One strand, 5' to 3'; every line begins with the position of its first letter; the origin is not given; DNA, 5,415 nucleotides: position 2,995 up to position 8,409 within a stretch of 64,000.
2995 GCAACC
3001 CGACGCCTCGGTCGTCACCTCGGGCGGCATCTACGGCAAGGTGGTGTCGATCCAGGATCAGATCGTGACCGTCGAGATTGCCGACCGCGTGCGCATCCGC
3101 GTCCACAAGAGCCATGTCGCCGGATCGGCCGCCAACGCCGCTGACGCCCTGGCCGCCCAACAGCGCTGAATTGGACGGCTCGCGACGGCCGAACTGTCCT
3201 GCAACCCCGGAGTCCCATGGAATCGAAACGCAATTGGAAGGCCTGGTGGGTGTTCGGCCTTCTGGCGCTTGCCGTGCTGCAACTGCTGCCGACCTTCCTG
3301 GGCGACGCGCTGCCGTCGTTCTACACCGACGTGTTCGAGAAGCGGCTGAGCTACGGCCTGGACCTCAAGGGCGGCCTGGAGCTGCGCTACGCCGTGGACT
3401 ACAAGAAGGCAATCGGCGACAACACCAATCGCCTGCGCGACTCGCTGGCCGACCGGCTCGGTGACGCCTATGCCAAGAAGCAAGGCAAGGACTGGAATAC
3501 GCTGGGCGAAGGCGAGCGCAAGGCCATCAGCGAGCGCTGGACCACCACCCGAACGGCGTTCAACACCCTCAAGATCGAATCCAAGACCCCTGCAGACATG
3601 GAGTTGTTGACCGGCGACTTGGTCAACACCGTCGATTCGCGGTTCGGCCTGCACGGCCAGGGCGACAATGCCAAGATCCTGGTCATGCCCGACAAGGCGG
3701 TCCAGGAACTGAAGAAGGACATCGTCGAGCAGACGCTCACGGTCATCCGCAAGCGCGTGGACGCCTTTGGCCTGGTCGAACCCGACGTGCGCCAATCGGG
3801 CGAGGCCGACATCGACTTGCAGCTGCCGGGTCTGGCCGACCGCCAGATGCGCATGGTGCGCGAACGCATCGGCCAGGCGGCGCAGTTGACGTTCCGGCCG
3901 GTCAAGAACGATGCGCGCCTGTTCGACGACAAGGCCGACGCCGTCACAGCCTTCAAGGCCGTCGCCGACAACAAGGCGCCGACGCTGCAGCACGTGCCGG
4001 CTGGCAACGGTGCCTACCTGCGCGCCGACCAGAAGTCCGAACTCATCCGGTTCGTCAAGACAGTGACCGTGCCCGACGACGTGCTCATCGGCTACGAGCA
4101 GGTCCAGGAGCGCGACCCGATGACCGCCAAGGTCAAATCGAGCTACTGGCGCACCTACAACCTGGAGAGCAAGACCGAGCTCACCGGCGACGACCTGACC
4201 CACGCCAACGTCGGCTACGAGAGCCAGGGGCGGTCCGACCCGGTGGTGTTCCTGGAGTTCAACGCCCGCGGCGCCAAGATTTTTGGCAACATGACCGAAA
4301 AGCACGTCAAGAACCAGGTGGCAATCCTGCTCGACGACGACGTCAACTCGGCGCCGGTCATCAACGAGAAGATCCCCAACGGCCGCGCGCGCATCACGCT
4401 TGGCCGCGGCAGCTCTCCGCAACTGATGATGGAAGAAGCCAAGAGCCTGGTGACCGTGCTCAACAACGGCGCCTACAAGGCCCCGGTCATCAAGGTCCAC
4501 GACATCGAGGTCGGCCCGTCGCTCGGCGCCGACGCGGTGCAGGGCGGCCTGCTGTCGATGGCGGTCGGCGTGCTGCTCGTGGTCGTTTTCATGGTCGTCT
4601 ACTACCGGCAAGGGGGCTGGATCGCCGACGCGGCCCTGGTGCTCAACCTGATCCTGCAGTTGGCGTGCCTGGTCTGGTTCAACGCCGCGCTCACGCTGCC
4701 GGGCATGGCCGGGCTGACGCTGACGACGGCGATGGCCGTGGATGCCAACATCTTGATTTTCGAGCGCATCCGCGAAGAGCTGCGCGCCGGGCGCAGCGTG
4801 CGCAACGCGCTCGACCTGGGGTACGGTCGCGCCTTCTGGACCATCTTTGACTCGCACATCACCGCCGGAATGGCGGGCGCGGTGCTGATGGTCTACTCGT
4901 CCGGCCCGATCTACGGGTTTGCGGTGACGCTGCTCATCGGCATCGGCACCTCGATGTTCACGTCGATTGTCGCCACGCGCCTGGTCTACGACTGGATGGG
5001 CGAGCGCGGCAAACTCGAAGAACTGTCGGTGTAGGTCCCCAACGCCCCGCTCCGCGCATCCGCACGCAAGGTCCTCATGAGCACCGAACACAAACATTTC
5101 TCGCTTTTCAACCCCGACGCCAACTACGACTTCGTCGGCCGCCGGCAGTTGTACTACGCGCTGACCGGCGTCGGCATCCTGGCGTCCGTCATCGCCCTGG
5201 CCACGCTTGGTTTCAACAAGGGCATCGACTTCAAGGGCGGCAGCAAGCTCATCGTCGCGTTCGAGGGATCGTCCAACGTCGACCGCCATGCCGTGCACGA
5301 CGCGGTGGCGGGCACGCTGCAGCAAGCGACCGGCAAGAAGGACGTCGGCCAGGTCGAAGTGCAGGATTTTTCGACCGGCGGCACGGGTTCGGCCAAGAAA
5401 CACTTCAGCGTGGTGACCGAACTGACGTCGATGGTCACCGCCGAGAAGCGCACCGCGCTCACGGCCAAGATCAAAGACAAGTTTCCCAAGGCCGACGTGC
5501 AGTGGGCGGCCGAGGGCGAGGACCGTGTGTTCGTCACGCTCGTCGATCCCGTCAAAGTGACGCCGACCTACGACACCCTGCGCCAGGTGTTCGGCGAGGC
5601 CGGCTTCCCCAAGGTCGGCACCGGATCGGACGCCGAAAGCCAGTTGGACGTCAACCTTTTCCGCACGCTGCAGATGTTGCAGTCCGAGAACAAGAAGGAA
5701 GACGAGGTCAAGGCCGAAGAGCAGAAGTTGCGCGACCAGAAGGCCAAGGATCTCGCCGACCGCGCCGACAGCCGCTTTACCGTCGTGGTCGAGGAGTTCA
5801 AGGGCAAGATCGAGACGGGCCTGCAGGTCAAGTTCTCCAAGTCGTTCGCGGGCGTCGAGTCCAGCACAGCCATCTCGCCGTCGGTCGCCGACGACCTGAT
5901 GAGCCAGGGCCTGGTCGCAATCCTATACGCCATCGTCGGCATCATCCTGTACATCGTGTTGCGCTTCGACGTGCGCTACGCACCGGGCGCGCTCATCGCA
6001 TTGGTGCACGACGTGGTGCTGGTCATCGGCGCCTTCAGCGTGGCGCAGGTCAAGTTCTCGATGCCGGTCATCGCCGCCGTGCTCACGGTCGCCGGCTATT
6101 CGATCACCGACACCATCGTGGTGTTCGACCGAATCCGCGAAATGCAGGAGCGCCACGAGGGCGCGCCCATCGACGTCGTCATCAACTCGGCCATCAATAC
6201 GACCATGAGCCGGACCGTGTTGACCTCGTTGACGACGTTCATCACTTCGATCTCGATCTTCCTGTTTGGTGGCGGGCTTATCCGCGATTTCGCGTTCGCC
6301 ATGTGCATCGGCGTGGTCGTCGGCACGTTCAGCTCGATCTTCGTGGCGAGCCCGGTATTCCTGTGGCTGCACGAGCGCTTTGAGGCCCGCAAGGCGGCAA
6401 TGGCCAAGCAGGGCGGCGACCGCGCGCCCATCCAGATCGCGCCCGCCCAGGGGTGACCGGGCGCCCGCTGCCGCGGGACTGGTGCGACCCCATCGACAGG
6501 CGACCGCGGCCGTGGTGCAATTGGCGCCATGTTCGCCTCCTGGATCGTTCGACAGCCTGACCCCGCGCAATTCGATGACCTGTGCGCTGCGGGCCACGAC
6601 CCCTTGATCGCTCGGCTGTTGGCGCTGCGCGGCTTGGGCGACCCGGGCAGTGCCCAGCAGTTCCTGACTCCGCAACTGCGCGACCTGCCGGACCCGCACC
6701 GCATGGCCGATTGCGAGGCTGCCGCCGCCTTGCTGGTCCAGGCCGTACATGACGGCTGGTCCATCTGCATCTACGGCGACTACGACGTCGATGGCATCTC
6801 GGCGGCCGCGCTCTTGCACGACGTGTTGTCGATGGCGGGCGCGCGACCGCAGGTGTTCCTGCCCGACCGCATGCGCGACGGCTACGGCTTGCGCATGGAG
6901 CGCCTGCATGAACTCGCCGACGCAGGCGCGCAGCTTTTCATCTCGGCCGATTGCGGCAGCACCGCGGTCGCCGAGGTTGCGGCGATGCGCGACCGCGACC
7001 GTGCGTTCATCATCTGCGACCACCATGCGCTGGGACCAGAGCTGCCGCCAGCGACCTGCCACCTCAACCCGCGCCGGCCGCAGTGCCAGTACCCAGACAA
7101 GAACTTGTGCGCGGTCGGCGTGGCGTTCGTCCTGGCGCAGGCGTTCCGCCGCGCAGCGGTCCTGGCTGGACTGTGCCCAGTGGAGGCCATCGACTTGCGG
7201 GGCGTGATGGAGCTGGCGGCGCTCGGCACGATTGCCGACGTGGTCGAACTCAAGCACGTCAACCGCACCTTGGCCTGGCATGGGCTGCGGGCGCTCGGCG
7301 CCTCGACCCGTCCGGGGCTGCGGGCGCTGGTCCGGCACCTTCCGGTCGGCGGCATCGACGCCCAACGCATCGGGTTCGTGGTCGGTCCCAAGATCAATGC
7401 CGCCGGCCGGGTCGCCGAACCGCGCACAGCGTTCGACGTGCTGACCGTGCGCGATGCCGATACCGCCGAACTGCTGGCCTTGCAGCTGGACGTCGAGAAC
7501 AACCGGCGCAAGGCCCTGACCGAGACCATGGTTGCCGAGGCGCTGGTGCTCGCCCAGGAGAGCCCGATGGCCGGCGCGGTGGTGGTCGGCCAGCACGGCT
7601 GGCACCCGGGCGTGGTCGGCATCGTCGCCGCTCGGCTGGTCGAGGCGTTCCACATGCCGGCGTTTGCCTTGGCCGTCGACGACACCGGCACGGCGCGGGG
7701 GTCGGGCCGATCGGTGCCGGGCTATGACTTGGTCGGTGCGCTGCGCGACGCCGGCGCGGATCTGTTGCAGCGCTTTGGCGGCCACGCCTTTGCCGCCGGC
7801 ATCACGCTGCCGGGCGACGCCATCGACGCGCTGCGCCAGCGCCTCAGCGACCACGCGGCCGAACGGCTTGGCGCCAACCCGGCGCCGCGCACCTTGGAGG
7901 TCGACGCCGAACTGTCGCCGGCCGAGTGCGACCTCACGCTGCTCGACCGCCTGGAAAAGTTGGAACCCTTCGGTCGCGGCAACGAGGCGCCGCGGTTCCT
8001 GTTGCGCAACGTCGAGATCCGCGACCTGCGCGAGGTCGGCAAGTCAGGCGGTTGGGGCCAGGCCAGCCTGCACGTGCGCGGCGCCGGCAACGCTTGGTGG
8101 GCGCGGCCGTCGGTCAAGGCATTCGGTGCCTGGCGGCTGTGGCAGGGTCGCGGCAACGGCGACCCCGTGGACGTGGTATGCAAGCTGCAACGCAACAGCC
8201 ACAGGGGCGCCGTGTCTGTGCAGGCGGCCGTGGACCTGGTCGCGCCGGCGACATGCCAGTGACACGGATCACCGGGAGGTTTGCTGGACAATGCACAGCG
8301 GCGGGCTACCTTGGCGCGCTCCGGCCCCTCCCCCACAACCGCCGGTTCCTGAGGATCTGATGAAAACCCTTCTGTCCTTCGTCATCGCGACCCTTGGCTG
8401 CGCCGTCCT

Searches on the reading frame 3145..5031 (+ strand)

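Call 76: search_protein_families(library=pfam, proteins=[window:3145-5031:+], max_evalue=0.0001)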
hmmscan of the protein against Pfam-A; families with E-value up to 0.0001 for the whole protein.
window:3145-5031:+ (629 aa): 3 families
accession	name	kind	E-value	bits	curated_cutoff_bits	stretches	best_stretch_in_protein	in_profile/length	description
PF22599.2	SecDF_P1_head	-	6.1e-23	81.3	27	1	336-444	11-112/114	SecDF, P1 head subdomain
PF21760.3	SecD_1st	-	3.5e-15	55.6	27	1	194-254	1-59/60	Protein translocase subunit SecDF, P1 domain, N-terminal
PF02355.23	SecD_SecF_C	-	1.1e-13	51.4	20.5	1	452-617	17-186/189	Protein export membrane protein SecD/SecF, C-terminal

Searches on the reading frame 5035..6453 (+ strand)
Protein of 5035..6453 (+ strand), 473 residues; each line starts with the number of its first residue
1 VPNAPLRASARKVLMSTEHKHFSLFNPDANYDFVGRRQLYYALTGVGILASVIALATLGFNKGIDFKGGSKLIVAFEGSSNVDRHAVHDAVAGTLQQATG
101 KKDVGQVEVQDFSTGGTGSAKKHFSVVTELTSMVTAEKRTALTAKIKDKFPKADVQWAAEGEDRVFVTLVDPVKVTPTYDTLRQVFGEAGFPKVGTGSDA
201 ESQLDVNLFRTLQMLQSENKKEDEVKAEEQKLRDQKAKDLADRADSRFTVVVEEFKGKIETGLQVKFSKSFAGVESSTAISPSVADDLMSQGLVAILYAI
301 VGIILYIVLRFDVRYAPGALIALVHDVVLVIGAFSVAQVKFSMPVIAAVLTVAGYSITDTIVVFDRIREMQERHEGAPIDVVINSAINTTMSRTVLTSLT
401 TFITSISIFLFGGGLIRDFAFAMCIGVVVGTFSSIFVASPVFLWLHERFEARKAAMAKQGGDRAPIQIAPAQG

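Call 76: search_protein_families(library=pfam, proteins=[window:5035-6453:+], max_evalue=0.0001)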
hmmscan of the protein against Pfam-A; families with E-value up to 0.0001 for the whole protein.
window:5035-6453:+ (473 aa): 2 families
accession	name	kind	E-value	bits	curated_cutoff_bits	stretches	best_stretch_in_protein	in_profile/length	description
PF02355.23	SecD_SecF_C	-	2.2e-58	197.2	20.5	1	274-447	15-188/189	Protein export membrane protein SecD/SecF, C-terminal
PF07549.19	Sec_GG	-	1.1e-06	28.5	20.3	1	53-77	1-25/28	SecD/SecF GG Motif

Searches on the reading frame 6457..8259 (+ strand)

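Call 76: search_protein_families(library=pfam, proteins=[window:6457-8259:+], max_evalue=0.0001)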
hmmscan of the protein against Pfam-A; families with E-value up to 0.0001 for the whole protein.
window:6457-8259:+ (601 aa): 3 families
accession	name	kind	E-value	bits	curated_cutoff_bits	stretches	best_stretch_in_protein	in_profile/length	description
PF01368.27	DHH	-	5.6e-19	69.1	28.1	1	103-231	2-104/125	DHH family, N-terminal domain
PF17768.7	RecJ_OB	-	2.9e-18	66.3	27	1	482-592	1-105/107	RecJ OB domain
PF02272.25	DHHA1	-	2.6e-15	57.2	25.9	1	376-465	9-98/102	DHHA1 domain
